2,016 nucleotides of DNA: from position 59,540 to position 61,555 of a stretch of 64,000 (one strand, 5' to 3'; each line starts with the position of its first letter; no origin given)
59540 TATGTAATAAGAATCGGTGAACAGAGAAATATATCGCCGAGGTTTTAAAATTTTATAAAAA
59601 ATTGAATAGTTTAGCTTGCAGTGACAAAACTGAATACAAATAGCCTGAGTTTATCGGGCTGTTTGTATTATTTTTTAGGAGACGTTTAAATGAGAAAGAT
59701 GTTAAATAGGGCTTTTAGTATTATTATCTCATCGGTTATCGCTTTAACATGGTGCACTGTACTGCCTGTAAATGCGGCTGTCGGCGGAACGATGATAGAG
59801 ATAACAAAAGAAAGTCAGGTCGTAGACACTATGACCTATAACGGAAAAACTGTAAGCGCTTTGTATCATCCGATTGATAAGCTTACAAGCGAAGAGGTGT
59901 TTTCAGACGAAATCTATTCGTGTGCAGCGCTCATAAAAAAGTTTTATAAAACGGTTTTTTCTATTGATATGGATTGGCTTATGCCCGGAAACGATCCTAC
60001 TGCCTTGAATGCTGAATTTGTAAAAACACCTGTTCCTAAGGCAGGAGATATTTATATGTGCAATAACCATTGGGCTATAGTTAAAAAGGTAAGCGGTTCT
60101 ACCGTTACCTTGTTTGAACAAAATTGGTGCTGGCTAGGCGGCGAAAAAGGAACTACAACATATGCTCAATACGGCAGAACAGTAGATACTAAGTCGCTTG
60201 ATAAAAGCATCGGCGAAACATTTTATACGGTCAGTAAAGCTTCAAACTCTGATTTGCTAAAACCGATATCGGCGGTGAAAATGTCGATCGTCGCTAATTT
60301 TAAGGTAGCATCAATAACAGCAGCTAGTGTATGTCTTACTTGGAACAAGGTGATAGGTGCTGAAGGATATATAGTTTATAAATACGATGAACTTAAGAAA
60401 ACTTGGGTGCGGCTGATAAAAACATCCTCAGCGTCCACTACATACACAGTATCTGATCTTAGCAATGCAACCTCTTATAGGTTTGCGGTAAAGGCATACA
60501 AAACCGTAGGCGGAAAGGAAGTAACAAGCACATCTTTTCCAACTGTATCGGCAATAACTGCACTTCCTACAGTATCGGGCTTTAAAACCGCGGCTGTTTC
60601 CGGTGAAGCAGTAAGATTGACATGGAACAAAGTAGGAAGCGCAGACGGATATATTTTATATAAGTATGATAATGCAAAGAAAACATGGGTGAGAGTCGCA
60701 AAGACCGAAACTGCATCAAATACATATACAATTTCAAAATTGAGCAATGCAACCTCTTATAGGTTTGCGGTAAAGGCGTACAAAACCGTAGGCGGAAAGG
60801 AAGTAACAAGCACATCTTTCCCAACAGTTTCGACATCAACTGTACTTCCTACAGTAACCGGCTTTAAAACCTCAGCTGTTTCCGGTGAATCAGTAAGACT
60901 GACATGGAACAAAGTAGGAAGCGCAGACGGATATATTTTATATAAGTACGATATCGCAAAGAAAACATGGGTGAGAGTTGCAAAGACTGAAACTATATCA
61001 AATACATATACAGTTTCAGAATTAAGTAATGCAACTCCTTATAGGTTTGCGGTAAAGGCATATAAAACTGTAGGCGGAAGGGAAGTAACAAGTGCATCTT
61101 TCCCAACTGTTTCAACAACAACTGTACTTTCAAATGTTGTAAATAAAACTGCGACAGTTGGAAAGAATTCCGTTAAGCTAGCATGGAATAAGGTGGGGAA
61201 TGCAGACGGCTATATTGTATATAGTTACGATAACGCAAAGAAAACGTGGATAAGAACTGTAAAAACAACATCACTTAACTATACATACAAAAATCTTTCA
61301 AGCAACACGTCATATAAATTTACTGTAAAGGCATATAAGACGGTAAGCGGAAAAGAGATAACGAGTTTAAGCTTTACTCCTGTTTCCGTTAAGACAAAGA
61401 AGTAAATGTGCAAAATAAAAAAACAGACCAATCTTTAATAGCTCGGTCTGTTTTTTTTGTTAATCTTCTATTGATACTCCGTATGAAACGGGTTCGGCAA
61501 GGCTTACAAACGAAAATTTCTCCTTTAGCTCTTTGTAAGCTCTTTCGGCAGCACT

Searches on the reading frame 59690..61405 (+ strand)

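Call 9: search_protein_families(library=pfam, proteins=[window:59690-61405:+])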
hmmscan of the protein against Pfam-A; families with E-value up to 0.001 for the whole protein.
window:59690-61405:+ (571 aa): 9 families
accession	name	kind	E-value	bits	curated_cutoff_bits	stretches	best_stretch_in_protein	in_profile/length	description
PF00041.27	fn3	-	4.8e-28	97.6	25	4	389-466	3-77/84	Fibronectin type III domain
PF25059.1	FN3_DSCAM-DSCAML_C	-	1.5e-15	57.7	39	2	323-381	26-81/89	DSCAM/DSCAML C-terminal Fn3-like domain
PF25814.1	fn3_SORL1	-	6.7e-06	26.5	27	0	292-363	2-71/90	SORL1-like, fn3 domain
PF21910.2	GH85_C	-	1e-05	26.3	27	0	202-253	7-56/95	GH85 endohexosaminidases, C-terminal domain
PF22986.3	Fn3_ELFN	-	2.1e-05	24.8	27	0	508-563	28-83/85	ELFN1/ELFN2, fibronectin type-III domain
PF16383.10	DUF4992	-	3.9e-05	23.9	29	0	388-458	51-124/183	Domain of unknown function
PF17744.7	DUF5581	-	0.00019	22.5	25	0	527-551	58-82/105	Family of unknown function (DUF5581) Fn3-like domain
PF08803.17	ydhR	-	0.00042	20.7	27.1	0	236-292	35-92/96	Putative mono-oxygenase ydhR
PF16893.11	fn3_2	-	0.00093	19.8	27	0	204-274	8-78/89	Fibronectin type III domain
